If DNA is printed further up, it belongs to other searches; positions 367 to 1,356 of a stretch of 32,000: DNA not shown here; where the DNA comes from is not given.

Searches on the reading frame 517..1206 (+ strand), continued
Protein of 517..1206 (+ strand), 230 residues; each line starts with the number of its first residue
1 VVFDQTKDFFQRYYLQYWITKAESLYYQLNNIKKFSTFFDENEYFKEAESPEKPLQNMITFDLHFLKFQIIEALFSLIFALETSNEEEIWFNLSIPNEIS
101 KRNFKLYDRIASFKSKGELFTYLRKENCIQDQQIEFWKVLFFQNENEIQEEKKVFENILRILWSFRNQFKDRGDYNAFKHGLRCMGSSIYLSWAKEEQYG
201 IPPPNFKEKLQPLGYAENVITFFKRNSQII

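Call 100: find_related_loci(query=A4, collection=viral_contigs, flank=5000)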
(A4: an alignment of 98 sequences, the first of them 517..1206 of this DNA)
Query A4 (230 aa) in viral_contigs; peptide patterns used: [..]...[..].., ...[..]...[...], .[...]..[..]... (x = any residue, [..] = any of these).
102 stretches matched a pattern; 1 encode a relative of the query (tblastn E <= 1e-3); 1 distinct loci.
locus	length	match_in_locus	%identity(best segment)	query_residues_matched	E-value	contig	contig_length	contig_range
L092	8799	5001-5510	23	4-183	3e-6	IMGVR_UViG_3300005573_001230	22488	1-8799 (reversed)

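Call 108: search_dna_similar(query=P0004, collection=plasmids, mode=protein, max_evalue=0.001, max_rows=10)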
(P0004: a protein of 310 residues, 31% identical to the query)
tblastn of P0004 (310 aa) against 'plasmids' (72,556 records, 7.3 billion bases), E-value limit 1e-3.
No match.
